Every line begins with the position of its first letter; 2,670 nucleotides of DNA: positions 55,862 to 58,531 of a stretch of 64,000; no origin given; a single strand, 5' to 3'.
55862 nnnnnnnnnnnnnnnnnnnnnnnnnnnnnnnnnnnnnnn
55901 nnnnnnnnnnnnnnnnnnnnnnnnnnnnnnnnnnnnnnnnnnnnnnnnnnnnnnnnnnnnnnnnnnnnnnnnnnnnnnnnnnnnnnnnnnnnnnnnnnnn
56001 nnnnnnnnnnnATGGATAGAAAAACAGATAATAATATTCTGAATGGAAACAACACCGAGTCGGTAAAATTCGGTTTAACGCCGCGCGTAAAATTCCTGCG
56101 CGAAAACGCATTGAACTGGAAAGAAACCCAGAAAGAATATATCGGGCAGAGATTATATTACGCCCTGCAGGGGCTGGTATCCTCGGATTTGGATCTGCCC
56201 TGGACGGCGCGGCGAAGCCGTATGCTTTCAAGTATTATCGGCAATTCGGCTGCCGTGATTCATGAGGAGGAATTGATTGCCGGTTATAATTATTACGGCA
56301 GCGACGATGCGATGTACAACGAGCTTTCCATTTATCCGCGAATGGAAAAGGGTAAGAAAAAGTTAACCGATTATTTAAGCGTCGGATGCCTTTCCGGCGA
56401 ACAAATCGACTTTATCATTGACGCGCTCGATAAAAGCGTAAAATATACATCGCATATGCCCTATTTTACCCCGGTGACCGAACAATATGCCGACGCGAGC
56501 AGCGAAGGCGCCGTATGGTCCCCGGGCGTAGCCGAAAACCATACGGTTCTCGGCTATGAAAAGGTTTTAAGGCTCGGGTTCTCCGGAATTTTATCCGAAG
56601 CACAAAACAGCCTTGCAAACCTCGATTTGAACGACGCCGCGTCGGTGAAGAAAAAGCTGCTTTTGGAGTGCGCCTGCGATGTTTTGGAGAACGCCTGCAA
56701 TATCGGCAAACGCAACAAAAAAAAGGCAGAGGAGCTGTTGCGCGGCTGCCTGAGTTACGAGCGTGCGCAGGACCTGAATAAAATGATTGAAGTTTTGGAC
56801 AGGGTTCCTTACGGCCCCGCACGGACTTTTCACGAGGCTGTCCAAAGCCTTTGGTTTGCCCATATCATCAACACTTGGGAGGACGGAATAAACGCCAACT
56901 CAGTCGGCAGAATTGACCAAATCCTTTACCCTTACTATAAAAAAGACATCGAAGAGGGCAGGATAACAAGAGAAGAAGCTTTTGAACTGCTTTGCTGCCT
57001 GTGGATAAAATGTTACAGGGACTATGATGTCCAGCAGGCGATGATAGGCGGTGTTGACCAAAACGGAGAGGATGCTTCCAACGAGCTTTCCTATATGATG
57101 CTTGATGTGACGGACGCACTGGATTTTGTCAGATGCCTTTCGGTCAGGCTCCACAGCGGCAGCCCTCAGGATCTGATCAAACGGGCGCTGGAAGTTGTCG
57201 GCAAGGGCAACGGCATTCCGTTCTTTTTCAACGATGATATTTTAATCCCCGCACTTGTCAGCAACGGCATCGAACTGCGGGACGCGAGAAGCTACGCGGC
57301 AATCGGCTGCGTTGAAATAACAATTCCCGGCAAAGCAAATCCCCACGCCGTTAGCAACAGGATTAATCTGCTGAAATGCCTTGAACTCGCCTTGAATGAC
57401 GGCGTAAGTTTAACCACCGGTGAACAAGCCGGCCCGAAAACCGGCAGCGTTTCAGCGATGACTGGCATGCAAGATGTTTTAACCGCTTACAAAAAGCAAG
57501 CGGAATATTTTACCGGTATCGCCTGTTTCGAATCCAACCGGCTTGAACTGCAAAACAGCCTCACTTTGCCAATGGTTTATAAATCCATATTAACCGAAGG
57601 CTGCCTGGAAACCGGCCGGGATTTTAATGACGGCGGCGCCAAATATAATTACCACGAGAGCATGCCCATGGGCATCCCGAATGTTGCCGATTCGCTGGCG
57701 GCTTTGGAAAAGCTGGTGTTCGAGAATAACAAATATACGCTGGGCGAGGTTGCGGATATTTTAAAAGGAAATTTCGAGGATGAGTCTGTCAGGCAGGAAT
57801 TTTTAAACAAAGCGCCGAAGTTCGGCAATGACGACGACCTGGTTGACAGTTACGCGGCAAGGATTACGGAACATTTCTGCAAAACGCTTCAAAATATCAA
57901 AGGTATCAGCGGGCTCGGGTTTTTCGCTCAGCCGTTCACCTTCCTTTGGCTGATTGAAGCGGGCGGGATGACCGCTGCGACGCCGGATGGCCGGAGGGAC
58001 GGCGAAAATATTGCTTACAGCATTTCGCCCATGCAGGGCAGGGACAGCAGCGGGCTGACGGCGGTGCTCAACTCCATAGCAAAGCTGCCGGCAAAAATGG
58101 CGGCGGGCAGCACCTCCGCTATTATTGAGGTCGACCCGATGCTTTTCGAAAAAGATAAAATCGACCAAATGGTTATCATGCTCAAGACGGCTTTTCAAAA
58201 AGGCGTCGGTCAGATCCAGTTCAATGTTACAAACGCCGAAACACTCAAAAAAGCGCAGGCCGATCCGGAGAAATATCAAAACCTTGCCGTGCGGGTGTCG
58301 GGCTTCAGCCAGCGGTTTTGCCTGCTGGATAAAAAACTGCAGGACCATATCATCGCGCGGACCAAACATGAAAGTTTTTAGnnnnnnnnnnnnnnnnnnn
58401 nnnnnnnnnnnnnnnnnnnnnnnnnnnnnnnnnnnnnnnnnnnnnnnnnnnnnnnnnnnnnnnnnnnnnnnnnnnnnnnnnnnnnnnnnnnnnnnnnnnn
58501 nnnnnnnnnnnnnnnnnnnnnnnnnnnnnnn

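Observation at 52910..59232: Candidate novel glycyl-radical-enzyme operon: heparinase-like + URO-D-like + eliminase-class GRE + three-cluster activase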

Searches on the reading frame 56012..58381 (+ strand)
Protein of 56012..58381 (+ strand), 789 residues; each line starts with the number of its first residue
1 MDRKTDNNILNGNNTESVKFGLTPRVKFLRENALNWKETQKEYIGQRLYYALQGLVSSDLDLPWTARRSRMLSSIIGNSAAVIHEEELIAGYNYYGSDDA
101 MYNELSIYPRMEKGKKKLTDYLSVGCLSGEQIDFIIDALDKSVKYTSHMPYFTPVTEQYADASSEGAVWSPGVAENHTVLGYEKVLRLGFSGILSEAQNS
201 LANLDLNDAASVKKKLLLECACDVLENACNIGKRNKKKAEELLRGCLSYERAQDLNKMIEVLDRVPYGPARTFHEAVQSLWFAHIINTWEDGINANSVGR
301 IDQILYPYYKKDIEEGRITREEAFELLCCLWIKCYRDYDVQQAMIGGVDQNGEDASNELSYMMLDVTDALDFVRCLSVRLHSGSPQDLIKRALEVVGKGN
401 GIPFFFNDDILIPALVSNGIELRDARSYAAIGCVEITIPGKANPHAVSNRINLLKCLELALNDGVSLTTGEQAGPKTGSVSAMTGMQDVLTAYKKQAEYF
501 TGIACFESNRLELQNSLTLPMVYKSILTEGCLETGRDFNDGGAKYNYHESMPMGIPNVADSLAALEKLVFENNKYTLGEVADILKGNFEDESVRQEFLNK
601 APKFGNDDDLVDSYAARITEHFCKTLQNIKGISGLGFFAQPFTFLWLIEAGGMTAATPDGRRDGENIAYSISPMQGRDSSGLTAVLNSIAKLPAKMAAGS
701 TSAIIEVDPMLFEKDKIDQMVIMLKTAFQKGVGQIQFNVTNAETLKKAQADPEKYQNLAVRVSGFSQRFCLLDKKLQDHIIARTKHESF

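Call 3: search_protein_families(library=pfam, proteins=[window:56012-58381:+], max_evalue=0.01)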
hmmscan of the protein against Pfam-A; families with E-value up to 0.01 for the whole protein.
window:56012-58381:+ (789 aa): 2 families
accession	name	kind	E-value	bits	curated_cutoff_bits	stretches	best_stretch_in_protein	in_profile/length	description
PF02901.20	PFL-like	-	1.5e-142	476.9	24.3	1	60-634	38-630/647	Pyruvate formate lyase-like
PF01228.26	Gly_radical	-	1.6e-25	90.1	22.2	1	670-770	4-106/106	Glycine radical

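Call 4: search_protein_families(library=ncbifam, proteins=[window:56012-58381:+], max_evalue=0.01)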
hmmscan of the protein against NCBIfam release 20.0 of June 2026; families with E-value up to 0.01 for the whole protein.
window:56012-58381:+ (789 aa): 12 families
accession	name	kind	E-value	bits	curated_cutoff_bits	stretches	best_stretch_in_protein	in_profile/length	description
TIGR01774.1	PFL2-3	subfamily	1.7e-147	492.9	678.2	1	61-787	37-785/786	formate C-acetyltransferase/glycerol dehydratase family glycyl radical enzyme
NF043068.1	glycl_HYPD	equivalog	8.7e-125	417.6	1100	1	174-787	152-783/784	trans-4-hydroxy-L-proline dehydratase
NF048011.1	SfplDhtHpsGDes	equivalog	8.2e-113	378.3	1000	1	179-787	187-820/821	(2S)-3-sulfopropanediol dehydratase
TIGR04394.1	choline_CutC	equivalog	1.5e-109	367.7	1050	1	178-787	160-787/789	choline trimethylamine-lyase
NF048009.1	SfplDhtHpfGKleb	equivalog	9e-107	358.1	1000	1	176-785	183-821/824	(2S)-3-sulfopropanediol dehydratase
NF007437.0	PRK09983.1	equivalog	6.2e-101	338.7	1109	1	176-787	155-764/765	formate C-acetyltransferase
NF033718.1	indole_decarb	equivalog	7.4e-90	302.3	1100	2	174-589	213-645/868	indoleacetate decarboxylase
NF033715.1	glycyl_HPDL_Lrg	equivalog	2e-71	241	1150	2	178-588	228-678/901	4-hydroxyphenylacetate decarboxylase large subunit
TIGR01255.1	pyr_form_ly_1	equivalog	7e-36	124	994.2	2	600-788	547-743/744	formate C-acetyltransferase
NF038360.1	rad_fix_GrcA3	exception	6.1e-17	61.5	158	1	714-788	3-77/78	autonomous glycyl radical cofactor GrcA3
NF008341.1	PRK11127.1-1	equivalog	3e-11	43.2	145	1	728-788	19-79/80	autonomous glycyl radical cofactor GrcA2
TIGR04365.1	spare_glycyl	equivalog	2.8e-09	37.3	170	1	728-788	65-125/126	autonomous glycyl radical cofactor GrcA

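Call 8: search_solved_structures(query=window:56012-58381:+, max_evalue=1e-10)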
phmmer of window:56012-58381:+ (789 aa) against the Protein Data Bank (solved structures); distinct sequences matched with E-value up to 1e-10: 35.
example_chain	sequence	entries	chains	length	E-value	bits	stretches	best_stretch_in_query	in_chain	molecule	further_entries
1r8w_A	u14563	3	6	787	1.2e-115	391.1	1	62-786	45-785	glycerol dehydratase | B12-independent glycerol dehydratase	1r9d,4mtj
2f3o_A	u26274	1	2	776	2.8e-101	343.6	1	176-784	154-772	pyruvate formate-lyase 2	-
9f3w_A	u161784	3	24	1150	3.4e-101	343.3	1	178-789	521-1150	Choline trimethylamine-lyase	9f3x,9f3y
5i2a_A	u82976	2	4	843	7.5e-101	342.1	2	64-588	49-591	Diol-dehydratase | Diol dehydratase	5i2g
9rco_A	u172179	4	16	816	3.3e-95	323.5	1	176-786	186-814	Glycyl radical protein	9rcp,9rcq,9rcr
6vxc_A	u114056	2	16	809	8.2e-90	305.6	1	174-786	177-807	Trans-4-hydroxy-L-proline dehydratase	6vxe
5a0u_A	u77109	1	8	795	5.2e-89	303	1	178-789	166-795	CHOLINE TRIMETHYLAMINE LYASE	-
5a0z_A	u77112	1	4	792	6.8e-89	302.6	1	178-789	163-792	CHOLINE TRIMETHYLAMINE LYASE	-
8yjo_A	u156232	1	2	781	7.1e-88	299.2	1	176-787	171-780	Probable dehydratase PflD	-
5faw_A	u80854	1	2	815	7.8e-88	299.1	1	181-786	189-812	Choline trimethylamine-lyase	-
7vua_A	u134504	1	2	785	7.9e-88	299.1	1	176-785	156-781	HplG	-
9ht9_A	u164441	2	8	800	2.5e-87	297.4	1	181-786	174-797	Choline trimethylamine-lyase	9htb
9r0v_A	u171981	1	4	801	2.5e-87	297.4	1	181-786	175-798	Choline trimethylamine-lyase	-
6vue_A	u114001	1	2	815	2.7e-87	297.3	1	181-786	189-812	Choline trimethylamine-lyase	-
5fay_A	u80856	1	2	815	2.7e-87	297.3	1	181-786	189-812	Choline trimethylamine-lyase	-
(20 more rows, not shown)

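Call 9: find_homologous_proteins(query=window:56012-58381:+, max_evalue=1e-50)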
Query window:56012-58381:+ (789 aa): 2142 proteins with E <= 1e-50 among 8000 candidates; the best 120 are listed.
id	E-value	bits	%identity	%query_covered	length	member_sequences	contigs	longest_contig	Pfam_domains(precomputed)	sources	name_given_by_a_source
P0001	0.0e+0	1629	94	96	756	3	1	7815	PF02901.21,PF01228.27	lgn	-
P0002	0.0e+0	1512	87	96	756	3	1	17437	PF02901.21,PF01228.27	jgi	-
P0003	0.0e+0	1507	85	98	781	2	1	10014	PF02901.21,PF01228.27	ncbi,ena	-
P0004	0.0e+0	1482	84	97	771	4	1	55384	PF02901.21,PF01228.27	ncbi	-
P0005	0.0e+0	1449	88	91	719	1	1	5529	PF02901.21,PF01228.27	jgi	-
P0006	0.0e+0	1404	84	91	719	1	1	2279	PF02901.21,PF01228.27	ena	-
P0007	0.0e+0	1376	75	100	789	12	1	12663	PF02901.21,PF01228.27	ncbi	-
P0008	0.0e+0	1353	74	100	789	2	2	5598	PF02901.21,PF01228.27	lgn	-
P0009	0.0e+0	1335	76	97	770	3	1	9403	PF02901.21,PF01228.27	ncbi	-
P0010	0.0e+0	1168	66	97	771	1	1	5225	PF02901.21,PF01228.27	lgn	-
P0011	0.0e+0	1143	64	97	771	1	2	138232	PF02901.21,PF01228.27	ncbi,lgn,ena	-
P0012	0.0e+0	1136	63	97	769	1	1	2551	PF02901.21,PF01228.27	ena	-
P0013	0.0e+0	1132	66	97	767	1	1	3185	PF02901.21,PF01228.27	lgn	-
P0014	0.0e+0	1119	64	97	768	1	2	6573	PF02901.21,PF01228.27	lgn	-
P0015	0.0e+0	1117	65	97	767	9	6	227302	PF02901.21,PF01228.27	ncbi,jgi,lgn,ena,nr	ncbi:MAG TPA: pyruvate formate lyase family protein [Clostridiales bacterium]|nr:MAG: Benzylsuccinat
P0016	0.0e+0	1115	66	92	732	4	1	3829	PF02901.21,PF01228.27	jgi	jgi:formate C-acetyltransferase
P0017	0.0e+0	1058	61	97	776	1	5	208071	PF02901.21,PF01228.27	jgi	jgi:pyruvate formate-lyase/glycerol dehydratase family glycyl radical enzyme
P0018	0.0e+0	1056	60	97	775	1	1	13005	PF02901.21,PF01228.27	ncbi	-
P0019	0.0e+0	1055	61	100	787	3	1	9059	PF02901.21,PF01228.27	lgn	-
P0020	0.0e+0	1051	61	96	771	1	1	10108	PF02901.21,PF01228.27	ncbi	-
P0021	0.0e+0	1050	61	98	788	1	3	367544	PF02901.21,PF01228.27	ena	-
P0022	0.0e+0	1048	60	98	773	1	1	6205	PF02901.21,PF01228.27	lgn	-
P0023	0.0e+0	1045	61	97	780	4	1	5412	PF02901.21,PF01228.27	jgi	jgi:formate C-acetyltransferase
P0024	0.0e+0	1038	59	99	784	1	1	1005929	PF02901.21,PF01228.27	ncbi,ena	-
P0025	0.0e+0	1035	59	97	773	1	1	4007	PF02901.21,PF01228.27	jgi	jgi:pyruvate formate-lyase/glycerol dehydratase family glycyl radical enzyme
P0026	0.0e+0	1025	59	97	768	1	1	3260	PF02901.21,PF01228.27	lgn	-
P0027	0.0e+0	1022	58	98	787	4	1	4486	PF02901.21,PF01228.27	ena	-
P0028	0.0e+0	1022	59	97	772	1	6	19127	PF02901.21,PF01228.27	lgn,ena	-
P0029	0.0e+0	1020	60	97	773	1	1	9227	PF02901.21,PF01228.27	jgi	jgi:formate C-acetyltransferase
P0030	0.0e+0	1020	58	98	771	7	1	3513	PF02901.21,PF01228.27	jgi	-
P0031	0.0e+0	1019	58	98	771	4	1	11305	PF02901.21,PF01228.27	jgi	-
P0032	0.0e+0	1019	60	97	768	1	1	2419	PF02901.21,PF01228.27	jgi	jgi:pyruvate formate-lyase/glycerol dehydratase family glycyl radical enzyme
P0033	0.0e+0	1014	58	98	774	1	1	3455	PF02901.21,PF01228.27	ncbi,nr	ncbi:MAG: hypothetical protein E4H27_03665 [Anaerolineales bacterium]|nr:MAG: hypothetical protein E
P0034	4.4e-298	1009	58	98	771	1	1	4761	PF02901.21,PF01228.27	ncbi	-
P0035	6.9e-298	1009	57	97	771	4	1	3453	PF02901.21,PF01228.27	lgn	-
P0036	5.2e-297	1006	58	97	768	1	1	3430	PF02901.21,PF01228.27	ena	-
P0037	7.3e-297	1005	58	97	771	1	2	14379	PF02901.21,PF01228.27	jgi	jgi:trans-4-hydroxy-L-proline dehydratase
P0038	1.1e-296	1005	59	97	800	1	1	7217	PF02901.21,PF01228.27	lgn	-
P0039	2.4e-296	1004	59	98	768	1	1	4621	PF02901.21,PF01228.27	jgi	jgi:formate C-acetyltransferase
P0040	3.8e-296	1003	58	97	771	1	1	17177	PF02901.21,PF01228.27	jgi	jgi:pyruvate formate-lyase/glycerol dehydratase family glycyl radical enzyme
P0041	5.3e-296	1002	58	98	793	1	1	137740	PF02901.21,PF01228.27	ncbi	-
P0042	1.3e-295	1001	58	97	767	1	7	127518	PF02901.21,PF01228.27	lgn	-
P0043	4.1e-295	999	57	98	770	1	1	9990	PF02901.21,PF01228.27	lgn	-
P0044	6.5e-295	999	57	97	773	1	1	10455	PF02901.21,PF01228.27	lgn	-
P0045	1.3e-294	998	57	97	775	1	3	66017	PF02901.21,PF01228.27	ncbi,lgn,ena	-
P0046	6.9e-294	995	58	97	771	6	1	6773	PF02901.21,PF01228.27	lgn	-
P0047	2.0e-292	991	57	97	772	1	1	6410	PF02901.21,PF01228.27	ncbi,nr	ncbi:MAG: pyruvate formate lyase family protein [Anaerolineae bacterium]|nr:pyruvate formate lyase f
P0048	5.0e-292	989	58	98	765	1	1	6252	PF02901.21,PF01228.27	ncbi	-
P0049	9.0e-292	988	58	97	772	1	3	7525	PF02901.21,PF01228.27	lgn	-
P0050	2.6e-290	984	57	98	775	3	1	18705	PF02901.21,PF01228.27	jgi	jgi:pyruvate formate-lyase/glycerol dehydratase family glycyl radical enzyme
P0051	9.4e-290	982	58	96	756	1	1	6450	PF02901.21,PF01228.27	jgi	jgi:formate C-acetyltransferase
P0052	8.6e-289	979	57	98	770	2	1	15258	PF02901.21,PF01228.27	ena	-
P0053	1.2e-288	978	57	97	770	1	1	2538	PF02901.21,PF01228.27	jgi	jgi:pyruvate formate-lyase/glycerol dehydratase family glycyl radical enzyme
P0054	1.9e-288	977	57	97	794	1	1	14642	PF02901.21,PF01228.27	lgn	-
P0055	5.3e-287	973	56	97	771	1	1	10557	PF02901.21,PF01228.27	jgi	jgi:formate C-acetyltransferase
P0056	1.9e-284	964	59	92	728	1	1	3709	PF02901.21,PF01228.27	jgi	jgi:formate C-acetyltransferase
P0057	2.0e-279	948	55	97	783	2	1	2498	PF02901.21,PF01228.27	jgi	jgi:pyruvate-formate lyase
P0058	1.5e-278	945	58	92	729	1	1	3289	PF02901.21,PF01228.27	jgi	jgi:pyruvate formate-lyase/glycerol dehydratase family glycyl radical enzyme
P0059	2.3e-277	941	55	97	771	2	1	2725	PF02901.21,PF01228.27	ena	-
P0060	2.7e-277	940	59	91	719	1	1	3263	PF02901.21,PF01228.27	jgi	jgi:formate C-acetyltransferase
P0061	1.1e-275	935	55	97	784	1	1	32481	PF02901.21,PF01228.27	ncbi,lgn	ncbi:MAG: pyruvate formate lyase family protein [Candidatus Hodarchaeota archaeon]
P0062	1.5e-266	905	54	97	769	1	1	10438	PF02901.21,PF01228.27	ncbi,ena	ncbi:MAG: pyruvate formate lyase family protein [bacterium]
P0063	7.5e-260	883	54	97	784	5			PF02901.21,PF01228.27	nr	nr:pyruvate formate lyase family protein [Candidatus Sigynarchaeum springense]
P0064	9.4e-259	879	53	97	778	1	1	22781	PF02901.21,PF01228.27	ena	-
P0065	3.6e-258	877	67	72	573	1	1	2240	PF02901.21,PF01228.27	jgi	jgi:formate C-acetyltransferase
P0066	6.6e-258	876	52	96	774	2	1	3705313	PF02901.21,PF01228.27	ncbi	-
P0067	8.7e-257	873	53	97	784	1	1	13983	PF02901.21,PF01228.27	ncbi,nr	ncbi:MAG: hypothetical protein GYA24_23865 [Candidatus Lokiarchaeota archaeon]|nr:hypothetical prote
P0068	2.5e-256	871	53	97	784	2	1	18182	PF02901.21,PF01228.27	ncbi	-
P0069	7.8e-256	870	52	97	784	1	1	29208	PF02901.21,PF01228.27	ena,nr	nr:pyruvate formate lyase family protein [Candidatus Sigynarchaeota archaeon]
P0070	1.2e-255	869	64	75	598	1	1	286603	PF02901.21,PF01228.27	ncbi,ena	-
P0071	3.5e-247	841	82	57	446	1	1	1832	PF02901.21,PF01228.27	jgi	-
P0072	2.9e-235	802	50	97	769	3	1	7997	PF02901.21,PF01228.27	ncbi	-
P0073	2.0e-225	769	49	98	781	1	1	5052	PF02901.21,PF01228.27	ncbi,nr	ncbi:MAG: pyruvate formate-lyase [Clostridia bacterium]|nr:pyruvate formate-lyase [Clostridia bacter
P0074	2.0e-225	769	48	98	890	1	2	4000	PF12833.14,PF02901.21,PF00165.30,PF01228.27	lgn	-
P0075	6.9e-224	764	48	98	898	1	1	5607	PF12833.14,PF02901.21,PF00165.30,PF01228.27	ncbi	-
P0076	2.5e-220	752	48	97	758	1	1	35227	PF02901.21,PF01228.27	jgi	jgi:formate C-acetyltransferase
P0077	2.9e-220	752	48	97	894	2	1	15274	PF12833.14,PF02901.21,PF00165.30,PF01228.27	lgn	-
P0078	3.5e-220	752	48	97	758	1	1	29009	PF02901.21,PF01228.27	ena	-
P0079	3.6e-220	752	46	97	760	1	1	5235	PF02901.21,PF01228.27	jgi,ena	-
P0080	4.2e-220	751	48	98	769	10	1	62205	PF02901.21,PF01228.27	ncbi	-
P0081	2.7e-219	749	48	97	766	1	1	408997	PF02901.21,PF01228.27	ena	-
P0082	3.0e-219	749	49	97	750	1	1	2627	PF02901.21,PF01228.27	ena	-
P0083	1.4e-218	746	50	97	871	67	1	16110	PF12833.14,PF02901.21,PF00165.30,PF01228.27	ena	-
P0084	3.7e-218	745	48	97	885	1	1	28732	PF12833.14,PF02901.21,PF00165.30,PF01228.27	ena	-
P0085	4.6e-218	745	47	97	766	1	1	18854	PF02901.21,PF01228.27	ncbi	-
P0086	7.3e-218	744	46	97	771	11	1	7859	PF02901.21,PF01228.27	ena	-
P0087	1.7e-216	739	47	98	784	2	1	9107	PF02901.21,PF01228.27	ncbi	-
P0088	4.6e-216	738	49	97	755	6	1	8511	PF02901.21,PF01228.27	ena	-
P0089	5.5e-216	738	47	97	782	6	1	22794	PF02901.21,PF01228.27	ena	-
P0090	6.3e-216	738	48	98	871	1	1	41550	PF12833.14,PF02901.21,PF00165.30,PF01228.27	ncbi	-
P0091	6.5e-216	738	48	97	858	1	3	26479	PF12833.14,PF02901.21,PF00165.30,PF01228.27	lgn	-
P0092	9.3e-216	737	47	97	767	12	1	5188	PF02901.21,PF01228.27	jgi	jgi:formate C-acetyltransferase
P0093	1.1e-215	737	49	97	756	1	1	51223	PF02901.21,PF01228.27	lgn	-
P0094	1.1e-215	737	49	97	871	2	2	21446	PF12833.14,PF02901.21,PF00165.30,PF01228.27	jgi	-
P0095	1.3e-215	737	47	98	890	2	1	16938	PF12833.14,PF02901.21,PF00165.30,PF01228.27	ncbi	-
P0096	1.8e-215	736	48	97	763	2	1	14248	PF02901.21,PF01228.27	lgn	-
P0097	3.2e-215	735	47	97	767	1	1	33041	PF02901.21,PF01228.27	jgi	jgi:pyruvate formate-lyase/glycerol dehydratase family glycyl radical enzyme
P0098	3.8e-215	735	48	97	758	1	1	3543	PF02901.21,PF01228.27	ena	-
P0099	4.3e-215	735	49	94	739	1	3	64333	PF02901.21,PF01228.27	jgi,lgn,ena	-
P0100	7.5e-215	734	46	97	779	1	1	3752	PF02901.21,PF01228.27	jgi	jgi:pyruvate-formate lyase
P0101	1.5e-214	733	48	98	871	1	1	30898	PF12833.14,PF02901.21,PF00165.30,PF01228.27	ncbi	-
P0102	1.6e-214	733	47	97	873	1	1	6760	PF12833.14,PF02901.21,PF00165.30,PF01228.27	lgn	-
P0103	2.0e-214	733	49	97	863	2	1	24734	PF12833.14,PF02901.21,PF01228.27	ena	-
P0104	2.0e-214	733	48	97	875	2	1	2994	PF12833.14,PF02901.21,PF00165.30,PF01228.27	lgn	-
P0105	2.2e-214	732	48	97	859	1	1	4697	PF12833.14,PF02901.21,PF00165.30,PF01228.27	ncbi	-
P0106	5.3e-214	731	48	97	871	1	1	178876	PF12833.14,PF02901.21,PF00165.30,PF01228.27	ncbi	-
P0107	5.6e-214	731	48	98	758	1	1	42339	PF02901.21,PF01228.27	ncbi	-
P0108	1.4e-213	730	48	98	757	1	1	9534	PF02901.21,PF01228.27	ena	-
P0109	1.4e-213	730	47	97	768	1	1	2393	PF02901.21,PF01228.27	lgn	-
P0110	1.4e-213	730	47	97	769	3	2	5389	PF02901.21,PF01228.27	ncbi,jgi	-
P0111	1.7e-213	730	47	98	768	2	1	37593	PF02901.21,PF01228.27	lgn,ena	-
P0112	1.9e-213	729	47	98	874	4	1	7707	PF12833.14,PF02901.21,PF00165.30,PF01228.27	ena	-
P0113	2.0e-213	729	48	98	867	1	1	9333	PF12833.14,PF02901.21,PF00165.30,PF01228.27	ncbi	-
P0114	2.0e-213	729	49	97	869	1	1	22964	PF12833.14,PF02901.21,PF00165.30,PF01228.27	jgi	jgi:pyruvate-formate lyase/AraC-like DNA-binding protein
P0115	2.8e-213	729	49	97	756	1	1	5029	PF02901.21,PF01228.27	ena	-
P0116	4.0e-213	728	48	97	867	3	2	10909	PF12833.14,PF02901.21,PF00165.30,PF01228.27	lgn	-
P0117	1.1e-212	727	46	98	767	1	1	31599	PF02901.21,PF01228.27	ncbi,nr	ncbi:MAG: hypothetical protein IT210_19785 [Armatimonadetes bacterium]|nr:hypothetical protein [Arma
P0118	1.6e-212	726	48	98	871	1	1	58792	PF12833.14,PF02901.21,PF00165.30,PF01228.27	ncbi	-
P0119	1.6e-212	726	46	97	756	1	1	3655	PF02901.21,PF01228.27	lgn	-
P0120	3.8e-212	725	46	97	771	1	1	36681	PF02901.21,PF01228.27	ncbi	ncbi:MAG: pyruvate formate lyase family protein [Candidatus Latescibacterota bacterium]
